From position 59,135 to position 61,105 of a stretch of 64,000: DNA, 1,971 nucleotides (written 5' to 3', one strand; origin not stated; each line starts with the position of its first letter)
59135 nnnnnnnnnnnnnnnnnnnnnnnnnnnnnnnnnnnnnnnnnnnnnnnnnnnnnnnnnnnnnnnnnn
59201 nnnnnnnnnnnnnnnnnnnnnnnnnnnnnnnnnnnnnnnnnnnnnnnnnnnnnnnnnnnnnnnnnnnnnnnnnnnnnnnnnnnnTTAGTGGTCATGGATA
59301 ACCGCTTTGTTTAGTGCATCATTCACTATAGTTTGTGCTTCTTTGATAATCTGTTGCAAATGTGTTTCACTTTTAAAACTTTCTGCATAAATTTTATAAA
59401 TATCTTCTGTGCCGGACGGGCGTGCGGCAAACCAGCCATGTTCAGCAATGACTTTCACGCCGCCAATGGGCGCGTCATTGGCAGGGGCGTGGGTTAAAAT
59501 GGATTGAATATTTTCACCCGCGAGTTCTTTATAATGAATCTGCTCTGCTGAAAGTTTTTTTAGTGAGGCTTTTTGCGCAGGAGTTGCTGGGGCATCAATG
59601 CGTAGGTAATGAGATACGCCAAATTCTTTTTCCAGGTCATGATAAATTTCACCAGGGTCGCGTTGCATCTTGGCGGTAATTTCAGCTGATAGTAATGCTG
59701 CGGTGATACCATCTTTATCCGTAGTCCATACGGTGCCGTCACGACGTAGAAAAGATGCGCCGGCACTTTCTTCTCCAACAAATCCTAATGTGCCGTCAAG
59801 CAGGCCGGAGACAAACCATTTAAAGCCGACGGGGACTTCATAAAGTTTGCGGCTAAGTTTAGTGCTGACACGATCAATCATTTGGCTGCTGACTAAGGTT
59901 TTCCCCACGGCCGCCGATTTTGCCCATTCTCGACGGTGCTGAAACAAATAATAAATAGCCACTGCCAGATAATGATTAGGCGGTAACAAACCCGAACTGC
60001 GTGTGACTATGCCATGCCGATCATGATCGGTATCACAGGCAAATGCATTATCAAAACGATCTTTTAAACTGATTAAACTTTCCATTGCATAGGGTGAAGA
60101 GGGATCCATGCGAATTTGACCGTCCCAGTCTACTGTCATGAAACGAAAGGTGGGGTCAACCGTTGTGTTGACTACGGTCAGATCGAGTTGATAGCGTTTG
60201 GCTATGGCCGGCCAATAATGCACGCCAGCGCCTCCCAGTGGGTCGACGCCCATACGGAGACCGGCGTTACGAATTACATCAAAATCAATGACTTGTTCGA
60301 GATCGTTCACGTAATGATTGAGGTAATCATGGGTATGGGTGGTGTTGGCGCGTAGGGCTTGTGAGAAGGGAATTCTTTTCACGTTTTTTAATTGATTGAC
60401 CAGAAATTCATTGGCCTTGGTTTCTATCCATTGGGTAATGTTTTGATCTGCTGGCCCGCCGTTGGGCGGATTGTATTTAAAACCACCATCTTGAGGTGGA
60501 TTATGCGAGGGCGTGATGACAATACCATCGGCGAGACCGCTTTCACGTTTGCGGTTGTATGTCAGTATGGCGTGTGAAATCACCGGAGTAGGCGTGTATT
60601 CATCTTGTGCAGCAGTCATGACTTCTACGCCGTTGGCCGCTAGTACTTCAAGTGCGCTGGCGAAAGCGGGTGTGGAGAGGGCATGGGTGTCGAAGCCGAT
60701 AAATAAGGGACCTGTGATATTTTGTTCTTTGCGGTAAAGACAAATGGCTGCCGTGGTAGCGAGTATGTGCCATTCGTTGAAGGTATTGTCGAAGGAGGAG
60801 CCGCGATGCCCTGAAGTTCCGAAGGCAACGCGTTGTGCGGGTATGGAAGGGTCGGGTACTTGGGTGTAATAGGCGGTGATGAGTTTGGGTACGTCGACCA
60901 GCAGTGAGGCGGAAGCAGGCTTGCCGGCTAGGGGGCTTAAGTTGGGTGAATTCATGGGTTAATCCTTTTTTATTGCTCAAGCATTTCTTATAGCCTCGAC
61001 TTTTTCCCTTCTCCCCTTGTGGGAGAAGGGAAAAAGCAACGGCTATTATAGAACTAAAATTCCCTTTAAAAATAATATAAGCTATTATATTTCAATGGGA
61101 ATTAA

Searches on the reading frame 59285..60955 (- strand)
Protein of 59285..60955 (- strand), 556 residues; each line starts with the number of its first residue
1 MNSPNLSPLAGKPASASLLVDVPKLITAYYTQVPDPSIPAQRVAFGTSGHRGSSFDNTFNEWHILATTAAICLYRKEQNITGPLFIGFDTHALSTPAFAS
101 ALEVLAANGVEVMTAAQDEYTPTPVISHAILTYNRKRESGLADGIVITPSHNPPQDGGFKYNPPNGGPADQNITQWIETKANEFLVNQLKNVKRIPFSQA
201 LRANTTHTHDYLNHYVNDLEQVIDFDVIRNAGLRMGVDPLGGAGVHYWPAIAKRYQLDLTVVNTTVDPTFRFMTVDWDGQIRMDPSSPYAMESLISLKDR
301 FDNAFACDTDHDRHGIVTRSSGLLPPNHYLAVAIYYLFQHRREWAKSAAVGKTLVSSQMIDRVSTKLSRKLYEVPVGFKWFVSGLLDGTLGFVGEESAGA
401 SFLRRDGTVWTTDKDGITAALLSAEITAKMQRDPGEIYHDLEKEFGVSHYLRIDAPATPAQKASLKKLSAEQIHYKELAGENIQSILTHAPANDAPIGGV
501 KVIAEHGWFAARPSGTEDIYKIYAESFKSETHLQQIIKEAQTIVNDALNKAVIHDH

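Call 68: search_protein_families(library=ncbifam, max_evalue=0.00001, proteins=[window:59285-60955:-])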
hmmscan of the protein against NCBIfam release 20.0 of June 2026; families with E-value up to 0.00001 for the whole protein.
window:59285-60955:- (556 aa): 6 families
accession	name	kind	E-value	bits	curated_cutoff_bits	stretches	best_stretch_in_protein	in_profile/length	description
TIGR01132.1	pgm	equivalog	6.2e-266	883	778.05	1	6-548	3-545/546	phosphoglucomutase (alpha-D-glucose-1,6-bisphosphate-dependent)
TIGR03990.1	Arch_GlmM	equivalog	5.5e-39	134.3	439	1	45-542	4-442/444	phosphoglucosamine mutase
NF005737.0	PRK07564.1-1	equivalog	1.6e-35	122.7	378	1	44-485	15-446/543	alpha-D-glucose phosphate-specific phosphoglucomutase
TIGR01455.1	glmM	equivalog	1.3e-19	70.3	447.55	1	45-543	1-439/442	phosphoglucosamine mutase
NF046027.1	PhglucPhmanMutPgmG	equivalog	7.8e-11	41.3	600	1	84-541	47-447/460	phosphoglucomutase/phosphomannomutase PgmG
NF007088.0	PRK09542.1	equivalog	8.7e-09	34.9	618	1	143-545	98-454/456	phosphomannomutase/phosphoglucomutase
